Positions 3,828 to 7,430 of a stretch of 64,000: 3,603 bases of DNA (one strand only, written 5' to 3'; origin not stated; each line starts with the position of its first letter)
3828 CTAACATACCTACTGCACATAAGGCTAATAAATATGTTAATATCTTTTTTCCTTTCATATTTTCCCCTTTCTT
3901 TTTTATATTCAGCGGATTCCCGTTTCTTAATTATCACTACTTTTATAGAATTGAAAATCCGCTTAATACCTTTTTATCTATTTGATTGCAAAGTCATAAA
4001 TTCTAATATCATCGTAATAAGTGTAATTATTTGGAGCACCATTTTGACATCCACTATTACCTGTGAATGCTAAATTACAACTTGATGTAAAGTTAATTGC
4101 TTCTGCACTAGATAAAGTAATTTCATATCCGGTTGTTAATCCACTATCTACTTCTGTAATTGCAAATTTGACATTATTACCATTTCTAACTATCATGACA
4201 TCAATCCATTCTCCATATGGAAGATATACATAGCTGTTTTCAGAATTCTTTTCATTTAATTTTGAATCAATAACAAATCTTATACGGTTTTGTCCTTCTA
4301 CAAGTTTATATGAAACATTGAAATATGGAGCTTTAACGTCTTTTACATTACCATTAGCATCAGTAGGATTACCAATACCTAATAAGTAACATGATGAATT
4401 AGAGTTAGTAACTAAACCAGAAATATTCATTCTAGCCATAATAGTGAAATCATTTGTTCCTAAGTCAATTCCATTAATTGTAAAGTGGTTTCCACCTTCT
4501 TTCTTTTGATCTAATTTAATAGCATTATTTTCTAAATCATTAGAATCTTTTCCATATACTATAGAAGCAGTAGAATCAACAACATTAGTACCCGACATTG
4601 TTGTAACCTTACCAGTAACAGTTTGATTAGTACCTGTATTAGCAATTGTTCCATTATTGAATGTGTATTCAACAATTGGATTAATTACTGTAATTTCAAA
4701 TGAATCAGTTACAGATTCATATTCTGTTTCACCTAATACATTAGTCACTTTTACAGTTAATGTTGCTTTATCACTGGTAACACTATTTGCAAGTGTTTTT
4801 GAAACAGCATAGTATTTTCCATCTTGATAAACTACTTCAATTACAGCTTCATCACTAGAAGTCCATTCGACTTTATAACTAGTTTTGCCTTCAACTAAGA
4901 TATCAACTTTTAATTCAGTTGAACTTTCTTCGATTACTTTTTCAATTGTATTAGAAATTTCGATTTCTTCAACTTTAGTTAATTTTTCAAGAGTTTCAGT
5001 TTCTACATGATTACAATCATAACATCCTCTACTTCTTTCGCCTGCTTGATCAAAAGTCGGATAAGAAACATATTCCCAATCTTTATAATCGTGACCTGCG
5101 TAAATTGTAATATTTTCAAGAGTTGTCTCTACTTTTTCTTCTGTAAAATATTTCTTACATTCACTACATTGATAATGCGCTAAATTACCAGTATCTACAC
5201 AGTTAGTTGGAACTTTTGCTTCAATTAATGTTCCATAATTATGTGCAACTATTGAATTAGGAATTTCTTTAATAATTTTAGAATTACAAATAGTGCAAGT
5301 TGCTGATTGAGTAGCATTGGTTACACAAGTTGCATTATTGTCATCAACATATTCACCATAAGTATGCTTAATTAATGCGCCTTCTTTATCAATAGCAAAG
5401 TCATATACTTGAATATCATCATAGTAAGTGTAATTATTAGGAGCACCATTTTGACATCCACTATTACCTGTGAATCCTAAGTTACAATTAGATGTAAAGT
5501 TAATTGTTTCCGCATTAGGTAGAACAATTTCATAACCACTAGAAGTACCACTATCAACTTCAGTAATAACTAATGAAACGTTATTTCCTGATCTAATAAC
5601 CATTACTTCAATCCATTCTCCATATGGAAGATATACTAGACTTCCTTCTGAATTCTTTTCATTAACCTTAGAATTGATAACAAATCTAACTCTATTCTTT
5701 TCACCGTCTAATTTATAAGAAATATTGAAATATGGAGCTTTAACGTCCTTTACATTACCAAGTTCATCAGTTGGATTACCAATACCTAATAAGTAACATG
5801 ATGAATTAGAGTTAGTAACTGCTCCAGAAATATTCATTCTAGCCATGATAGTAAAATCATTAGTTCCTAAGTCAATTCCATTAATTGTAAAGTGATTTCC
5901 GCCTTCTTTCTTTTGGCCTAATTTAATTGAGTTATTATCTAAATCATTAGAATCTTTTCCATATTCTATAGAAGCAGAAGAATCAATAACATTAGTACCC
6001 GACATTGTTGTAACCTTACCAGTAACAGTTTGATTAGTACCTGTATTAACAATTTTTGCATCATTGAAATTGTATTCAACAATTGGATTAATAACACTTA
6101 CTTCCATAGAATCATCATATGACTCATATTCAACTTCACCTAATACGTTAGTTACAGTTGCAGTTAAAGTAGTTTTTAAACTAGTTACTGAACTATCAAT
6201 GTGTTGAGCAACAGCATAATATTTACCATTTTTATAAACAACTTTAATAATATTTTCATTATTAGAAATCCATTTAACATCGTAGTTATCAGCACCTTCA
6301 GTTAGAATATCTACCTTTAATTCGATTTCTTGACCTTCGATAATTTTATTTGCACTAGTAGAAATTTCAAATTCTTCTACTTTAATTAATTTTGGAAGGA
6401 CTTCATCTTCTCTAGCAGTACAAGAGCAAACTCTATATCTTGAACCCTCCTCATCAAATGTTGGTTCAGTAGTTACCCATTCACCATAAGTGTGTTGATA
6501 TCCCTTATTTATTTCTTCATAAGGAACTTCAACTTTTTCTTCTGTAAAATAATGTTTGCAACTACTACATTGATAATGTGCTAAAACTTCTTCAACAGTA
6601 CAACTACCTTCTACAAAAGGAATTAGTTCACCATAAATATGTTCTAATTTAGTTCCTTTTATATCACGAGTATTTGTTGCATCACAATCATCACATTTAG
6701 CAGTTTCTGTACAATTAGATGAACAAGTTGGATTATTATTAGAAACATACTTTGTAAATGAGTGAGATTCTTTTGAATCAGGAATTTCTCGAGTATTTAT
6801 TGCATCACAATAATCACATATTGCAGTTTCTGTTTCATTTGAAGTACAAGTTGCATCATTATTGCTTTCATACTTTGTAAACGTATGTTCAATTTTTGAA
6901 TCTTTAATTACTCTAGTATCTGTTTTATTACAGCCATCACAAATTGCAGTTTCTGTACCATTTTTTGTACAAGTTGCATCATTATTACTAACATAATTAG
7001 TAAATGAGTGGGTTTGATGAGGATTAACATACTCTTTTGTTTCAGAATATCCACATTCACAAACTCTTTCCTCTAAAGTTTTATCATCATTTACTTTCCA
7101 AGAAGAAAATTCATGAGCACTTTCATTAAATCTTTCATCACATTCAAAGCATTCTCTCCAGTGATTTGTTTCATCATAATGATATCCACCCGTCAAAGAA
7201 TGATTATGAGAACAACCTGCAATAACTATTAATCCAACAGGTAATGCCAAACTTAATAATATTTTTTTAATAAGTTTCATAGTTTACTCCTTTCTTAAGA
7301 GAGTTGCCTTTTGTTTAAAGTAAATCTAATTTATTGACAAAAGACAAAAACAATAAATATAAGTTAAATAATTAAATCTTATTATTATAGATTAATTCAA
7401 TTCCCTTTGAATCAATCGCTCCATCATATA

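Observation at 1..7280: Two giant paralogous Cys/His-rich tandem-repeat lipoproteins (Big_2 + LamG modules) inside a glycan-utilisation operon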

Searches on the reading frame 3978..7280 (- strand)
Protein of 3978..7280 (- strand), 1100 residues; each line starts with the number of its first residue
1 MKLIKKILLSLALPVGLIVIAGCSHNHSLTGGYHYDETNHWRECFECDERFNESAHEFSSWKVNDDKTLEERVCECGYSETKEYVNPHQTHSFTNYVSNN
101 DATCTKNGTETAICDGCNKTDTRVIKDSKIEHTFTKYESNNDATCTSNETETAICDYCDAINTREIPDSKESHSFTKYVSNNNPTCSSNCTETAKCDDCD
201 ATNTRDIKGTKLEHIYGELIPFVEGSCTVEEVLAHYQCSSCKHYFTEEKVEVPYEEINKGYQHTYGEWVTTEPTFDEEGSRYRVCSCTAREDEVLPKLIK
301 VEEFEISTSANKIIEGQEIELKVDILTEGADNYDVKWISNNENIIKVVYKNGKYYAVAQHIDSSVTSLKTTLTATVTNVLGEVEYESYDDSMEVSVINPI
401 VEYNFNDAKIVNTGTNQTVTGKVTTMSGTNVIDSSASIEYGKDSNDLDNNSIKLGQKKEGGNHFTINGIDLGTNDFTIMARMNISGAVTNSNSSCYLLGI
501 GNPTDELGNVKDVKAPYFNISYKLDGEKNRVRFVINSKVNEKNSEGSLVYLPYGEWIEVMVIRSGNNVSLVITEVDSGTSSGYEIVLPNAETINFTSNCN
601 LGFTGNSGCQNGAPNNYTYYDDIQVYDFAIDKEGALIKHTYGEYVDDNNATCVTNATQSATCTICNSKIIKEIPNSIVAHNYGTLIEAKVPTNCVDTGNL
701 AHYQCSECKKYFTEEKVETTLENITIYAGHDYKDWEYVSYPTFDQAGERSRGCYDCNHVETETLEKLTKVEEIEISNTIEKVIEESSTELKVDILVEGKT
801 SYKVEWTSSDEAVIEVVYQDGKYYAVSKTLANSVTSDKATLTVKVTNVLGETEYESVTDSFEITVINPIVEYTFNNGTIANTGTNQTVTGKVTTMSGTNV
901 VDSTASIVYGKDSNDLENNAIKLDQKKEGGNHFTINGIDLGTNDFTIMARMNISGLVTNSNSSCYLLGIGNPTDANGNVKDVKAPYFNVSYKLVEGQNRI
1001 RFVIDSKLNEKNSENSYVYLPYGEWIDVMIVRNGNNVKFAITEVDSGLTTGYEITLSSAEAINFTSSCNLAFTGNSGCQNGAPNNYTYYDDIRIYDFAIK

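Call 5: search_protein_families(library=pfam, proteins=[window:3978-7280:-], max_evalue=0.01)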
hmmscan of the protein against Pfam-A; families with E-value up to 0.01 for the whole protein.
window:3978-7280:- (1100 aa): 3 families
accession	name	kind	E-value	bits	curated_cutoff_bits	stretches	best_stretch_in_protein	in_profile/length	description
PF13385.13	Laminin_G_3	-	2.4e-08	34.7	27.6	2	929-1052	3-110/151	Concanavalin A-like lectin/glucanases superfamily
PF02210.31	Laminin_G_2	-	0.00016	22.6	22.9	0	528-577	27-76/126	Laminin G domain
PF02368.24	Big_2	-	0.00041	20.7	22.8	1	770-835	2-67/79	Bacterial Ig-like domain (group 2)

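Call 7: search_protein_families(library=ncbifam, proteins=[window:3978-7280:-], max_evalue=0.01)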
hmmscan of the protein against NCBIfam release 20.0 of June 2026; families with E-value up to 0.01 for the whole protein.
window:3978-7280:- (1100 aa): 1 family
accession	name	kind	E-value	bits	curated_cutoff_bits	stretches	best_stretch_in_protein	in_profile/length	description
TIGR04542.1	GMC_mycofac_2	equivalog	0.0016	17.5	400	0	832-903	329-399/425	mycofactocin system GMC family oxidoreductase MftG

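Call 9: search_solved_structures(query=window:3978-7280:-, max_evalue=1, show_alignments=2)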
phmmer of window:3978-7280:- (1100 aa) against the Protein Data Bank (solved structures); distinct sequences matched with E-value up to 1: 0.

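Call 10: find_encoding_contigs(protein=window:3978-7280:-, flank=10000, max_places=6)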
Protein window:3978-7280:- (1100 aa): 7 contigs read that carry it; 4 places shown.
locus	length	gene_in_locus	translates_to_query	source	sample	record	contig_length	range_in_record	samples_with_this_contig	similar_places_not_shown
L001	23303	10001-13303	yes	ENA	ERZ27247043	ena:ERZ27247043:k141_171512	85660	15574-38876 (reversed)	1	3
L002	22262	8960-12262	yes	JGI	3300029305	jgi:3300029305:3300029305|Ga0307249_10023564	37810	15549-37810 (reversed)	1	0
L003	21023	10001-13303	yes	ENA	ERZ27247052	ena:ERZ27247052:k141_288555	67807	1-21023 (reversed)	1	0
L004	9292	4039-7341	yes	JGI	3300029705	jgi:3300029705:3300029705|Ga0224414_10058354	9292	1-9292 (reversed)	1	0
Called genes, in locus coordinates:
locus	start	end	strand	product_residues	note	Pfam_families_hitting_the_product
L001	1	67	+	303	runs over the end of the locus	PF04616:Glyco_hydro_43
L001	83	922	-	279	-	PF00165:HTH_AraC (weak), PF12833:HTH_18, PF00165:HTH_AraC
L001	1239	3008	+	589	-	PF01547:SBP_bac_1, PF13416:SBP_bac_8, PF13531:SBP_bac_11 (faint), PF13416:SBP_bac_8 (weak)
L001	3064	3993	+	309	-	PF00528:BPD_transp_1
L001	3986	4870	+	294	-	PF00528:BPD_transp_1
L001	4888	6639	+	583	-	PF04616:Glyco_hydro_43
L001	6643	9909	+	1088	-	PF13385:Laminin_G_3, PF02210:Laminin_G_2 (faint)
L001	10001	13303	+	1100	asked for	PF13385:Laminin_G_3 (faint)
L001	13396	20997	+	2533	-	-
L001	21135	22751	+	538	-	PF03629:SASA, PF18998:Flg_new_2 (faint)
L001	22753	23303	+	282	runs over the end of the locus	PF01261:AP_endonuc_2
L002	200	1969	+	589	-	PF01547:SBP_bac_1, PF13416:SBP_bac_8, PF13531:SBP_bac_11 (faint), PF13416:SBP_bac_8 (weak)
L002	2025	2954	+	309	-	PF00528:BPD_transp_1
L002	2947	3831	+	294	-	PF00528:BPD_transp_1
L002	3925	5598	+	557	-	PF04616:Glyco_hydro_43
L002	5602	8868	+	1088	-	PF13385:Laminin_G_3, PF02210:Laminin_G_2 (faint)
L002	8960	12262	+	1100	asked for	PF13385:Laminin_G_3 (faint)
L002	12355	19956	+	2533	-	-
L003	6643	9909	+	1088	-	PF13385:Laminin_G_3, PF02210:Laminin_G_2 (faint)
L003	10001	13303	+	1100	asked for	PF13385:Laminin_G_3 (faint)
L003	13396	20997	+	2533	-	-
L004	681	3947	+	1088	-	PF13385:Laminin_G_3, PF02210:Laminin_G_2 (faint)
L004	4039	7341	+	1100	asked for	PF13385:Laminin_G_3 (faint)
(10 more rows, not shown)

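Call 12: search_protein_families(library=pfam, proteins=[L001:13396-20997:+, L001:21135-22751:+], max_evalue=0.1)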
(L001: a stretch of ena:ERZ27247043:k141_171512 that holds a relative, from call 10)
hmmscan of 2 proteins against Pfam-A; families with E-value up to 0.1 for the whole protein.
L001:13396-20997:+ (2533 aa): 2 families
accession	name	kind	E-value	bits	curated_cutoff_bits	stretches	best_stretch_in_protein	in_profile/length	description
PF20578.4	aBig_2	-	0.00075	19.7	27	0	1311-1358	8-52/89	Atrophied bacterial Ig domain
PF07679.22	I-set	-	0.00085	19.8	23.7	0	1317-1387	11-81/90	Immunoglobulin I-set domain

L001:21135-22751:+ (538 aa): 2 families
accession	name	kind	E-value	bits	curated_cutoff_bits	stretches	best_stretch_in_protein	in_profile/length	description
PF03629.24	SASA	-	1.9e-19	70.7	24.8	1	33-313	3-225/226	Carbohydrate esterase, sialic acid-specific acetylesterase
PF18998.6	Flg_new_2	-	2.2e-06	28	23.6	1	412-458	9-48/73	Divergent InlB B-repeat domain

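Call 36: list_cluster_members(proteins=[window:3978-7280:-, L001:13396-20997:+, window:7372-10638:-, window:52847-55459:-, window:24084-25703:-, window:36325-37596:-])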
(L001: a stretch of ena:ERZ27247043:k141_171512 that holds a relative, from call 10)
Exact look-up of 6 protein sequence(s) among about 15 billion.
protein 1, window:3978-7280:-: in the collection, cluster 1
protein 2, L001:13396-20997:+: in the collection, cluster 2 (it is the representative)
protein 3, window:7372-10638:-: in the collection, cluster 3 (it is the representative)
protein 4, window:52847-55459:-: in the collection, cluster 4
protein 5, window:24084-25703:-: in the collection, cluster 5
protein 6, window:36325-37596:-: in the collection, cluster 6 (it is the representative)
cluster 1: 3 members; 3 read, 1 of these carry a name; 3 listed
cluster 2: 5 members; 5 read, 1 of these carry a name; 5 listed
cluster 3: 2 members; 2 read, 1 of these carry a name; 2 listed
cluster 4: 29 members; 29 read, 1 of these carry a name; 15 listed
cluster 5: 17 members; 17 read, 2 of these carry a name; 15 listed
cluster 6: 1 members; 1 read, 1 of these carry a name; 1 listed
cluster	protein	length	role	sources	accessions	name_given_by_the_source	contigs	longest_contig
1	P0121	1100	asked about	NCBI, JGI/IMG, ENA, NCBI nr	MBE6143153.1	MAG: LamG domain-containing protein [Erysipelotrichaceae bacterium] | LamG domain-containing protein [Erysipelotrichaceae bacterium]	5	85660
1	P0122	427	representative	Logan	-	-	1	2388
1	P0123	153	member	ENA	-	-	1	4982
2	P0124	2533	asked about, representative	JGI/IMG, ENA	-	-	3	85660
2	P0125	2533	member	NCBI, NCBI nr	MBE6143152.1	MAG: hypothetical protein E7177_04120 [Erysipelotrichaceae bacterium] | hypothetical protein [Erysipelotrichaceae bacterium]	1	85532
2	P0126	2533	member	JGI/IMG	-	-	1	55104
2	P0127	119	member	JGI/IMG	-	-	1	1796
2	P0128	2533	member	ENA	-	-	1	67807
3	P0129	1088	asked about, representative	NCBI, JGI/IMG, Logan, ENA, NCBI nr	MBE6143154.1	MAG: hypothetical protein E7177_04130 [Erysipelotrichaceae bacterium] | hypothetical protein [Erysipelotrichaceae bacterium]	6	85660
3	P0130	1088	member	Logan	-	-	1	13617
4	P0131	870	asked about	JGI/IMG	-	-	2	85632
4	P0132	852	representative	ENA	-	-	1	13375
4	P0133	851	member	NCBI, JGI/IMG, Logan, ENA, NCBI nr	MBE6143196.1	MAG: ATP-dependent chaperone ClpB [Erysipelotrichaceae bacterium] | ATP-dependent chaperone ClpB [Erysipelotrichaceae bacterium]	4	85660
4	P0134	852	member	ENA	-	-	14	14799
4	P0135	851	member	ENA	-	-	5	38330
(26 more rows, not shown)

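Call 44: search_solved_structures(query=L001:17281-20994:+, max_evalue=1, show_alignments=2)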
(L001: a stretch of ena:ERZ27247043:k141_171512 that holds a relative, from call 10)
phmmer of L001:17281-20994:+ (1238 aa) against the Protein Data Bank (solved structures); distinct sequences matched with E-value up to 1: 5.
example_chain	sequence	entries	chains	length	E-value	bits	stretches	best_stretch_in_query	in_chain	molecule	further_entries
1sph_A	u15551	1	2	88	0.16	12.7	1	809-875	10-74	HISTIDINE-CONTAINING PHOSPHOCARRIER PROTEIN HPR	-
3oqm_S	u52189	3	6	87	0.46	11.2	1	810-875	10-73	Phosphocarrier protein HPr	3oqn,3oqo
1jem_A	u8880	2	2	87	0.46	11.2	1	810-875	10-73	HISTIDINE CONTAINING PROTEIN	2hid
2hpr_A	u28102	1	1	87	0.46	11.2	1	810-873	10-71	HISTIDINE-CONTAINING PHOSPHOCARRIER PROTEIN HPR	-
2fep_S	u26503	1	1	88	0.46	11.2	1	809-875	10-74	Phosphocarrier protein HPr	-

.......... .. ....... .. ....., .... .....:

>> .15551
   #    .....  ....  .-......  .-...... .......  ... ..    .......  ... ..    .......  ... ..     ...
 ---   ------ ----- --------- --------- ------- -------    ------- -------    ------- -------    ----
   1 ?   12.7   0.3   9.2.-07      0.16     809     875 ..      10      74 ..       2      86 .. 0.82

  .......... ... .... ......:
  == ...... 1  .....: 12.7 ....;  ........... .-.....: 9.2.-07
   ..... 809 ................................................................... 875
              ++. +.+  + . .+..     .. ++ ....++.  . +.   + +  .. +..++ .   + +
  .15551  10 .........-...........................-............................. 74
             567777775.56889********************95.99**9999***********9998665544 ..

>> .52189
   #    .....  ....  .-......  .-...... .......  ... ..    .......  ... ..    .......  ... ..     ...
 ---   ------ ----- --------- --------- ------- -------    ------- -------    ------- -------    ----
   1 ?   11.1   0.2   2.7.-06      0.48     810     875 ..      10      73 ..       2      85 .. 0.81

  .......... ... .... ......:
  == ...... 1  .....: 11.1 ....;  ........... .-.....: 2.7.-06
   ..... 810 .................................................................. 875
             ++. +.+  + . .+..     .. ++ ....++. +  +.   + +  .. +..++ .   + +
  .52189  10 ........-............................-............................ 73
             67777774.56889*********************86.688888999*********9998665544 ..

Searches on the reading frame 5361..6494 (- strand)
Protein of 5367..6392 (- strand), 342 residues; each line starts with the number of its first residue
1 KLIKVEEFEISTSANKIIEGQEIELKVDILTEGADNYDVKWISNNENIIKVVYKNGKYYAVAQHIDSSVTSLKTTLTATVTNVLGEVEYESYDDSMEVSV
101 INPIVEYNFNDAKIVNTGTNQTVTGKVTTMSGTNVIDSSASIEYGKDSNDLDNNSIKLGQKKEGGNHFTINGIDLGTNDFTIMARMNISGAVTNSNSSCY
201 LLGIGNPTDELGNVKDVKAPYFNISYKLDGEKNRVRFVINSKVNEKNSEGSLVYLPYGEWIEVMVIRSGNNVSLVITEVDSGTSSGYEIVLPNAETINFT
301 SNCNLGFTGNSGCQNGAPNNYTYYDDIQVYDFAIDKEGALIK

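Call 49: find_homologous_proteins(query=window:5367-6392:-, max_evalue=0.001)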
Query seq(342 aa) (342 aa): 2 proteins with E <= 0.001 among 1815 candidates.
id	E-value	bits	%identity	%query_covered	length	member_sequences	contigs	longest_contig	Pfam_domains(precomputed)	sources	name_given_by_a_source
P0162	4.6e-84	301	61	68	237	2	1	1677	-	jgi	jgi:hypothetical protein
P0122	4.1e-68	248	100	37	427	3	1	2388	-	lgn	-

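Call 69: predict_structure(alignment_id=A2)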
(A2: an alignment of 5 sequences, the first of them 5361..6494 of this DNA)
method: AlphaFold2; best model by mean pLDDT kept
length: 378 residues; sequences in the alignment: 5
mean_pLDDT: 71.0   pTM: 0.67
mean pLDDT of the five models: 71.0, 68.8, 68.2, 60.4, 59.0
residues with pLDDT >= 90: 43; 70-90: 185; 50-70: 99; < 50: 51
segments of 3 or more residues with pLDDT < 50: 162-187, 195-199, 244-252, 277-280
pLDDT, mean of each block of 10 residues (from residue 1): 86 84 90 76 79 86 71 91 92 88 82 76 78 80 56 52 39 41 46 51 63 84 77 72 48 65 81 57 63 84 86 65 79 65 52 68 82 67
secondary structure, 60 per line:
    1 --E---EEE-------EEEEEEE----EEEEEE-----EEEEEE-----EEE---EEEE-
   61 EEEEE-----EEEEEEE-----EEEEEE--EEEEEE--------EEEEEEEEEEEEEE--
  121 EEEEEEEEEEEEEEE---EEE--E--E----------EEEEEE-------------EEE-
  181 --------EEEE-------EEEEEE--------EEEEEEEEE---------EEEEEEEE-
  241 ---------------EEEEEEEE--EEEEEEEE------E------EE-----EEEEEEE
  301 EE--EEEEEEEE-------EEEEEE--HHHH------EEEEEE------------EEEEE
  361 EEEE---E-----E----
elements in order: E7-9 E17-23 E28-33 E39-44 E50-52 E56-59 E61-65 E71-77 E83-88 E91-96 E105-118 E121-135 E139-141 E158-163 E177-179 E189-192 E200-205 E214-222 E232-239 E256-263 E266-273 E294-302 E305-312 E320-325 H328-331 E338-343 E356-364

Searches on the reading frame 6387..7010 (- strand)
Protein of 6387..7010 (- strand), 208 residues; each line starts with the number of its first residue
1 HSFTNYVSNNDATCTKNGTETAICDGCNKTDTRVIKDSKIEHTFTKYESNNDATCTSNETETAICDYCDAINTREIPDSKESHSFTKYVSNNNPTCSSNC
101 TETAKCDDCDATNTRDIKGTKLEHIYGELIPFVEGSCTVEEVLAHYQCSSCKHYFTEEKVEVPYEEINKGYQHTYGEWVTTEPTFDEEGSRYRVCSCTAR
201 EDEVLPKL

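Call 75: search_protein_families(library=pfam, proteins=[window:6387-7010:-], max_evalue=10)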
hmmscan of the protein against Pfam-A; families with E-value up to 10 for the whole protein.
seq(208 aa): 1 family
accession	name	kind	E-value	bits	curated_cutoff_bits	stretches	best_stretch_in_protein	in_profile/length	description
PF25552.1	LIFR_D4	-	7.1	7.3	25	2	49-107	4-62/95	Leukemia inhibitory factor receptor D4 domain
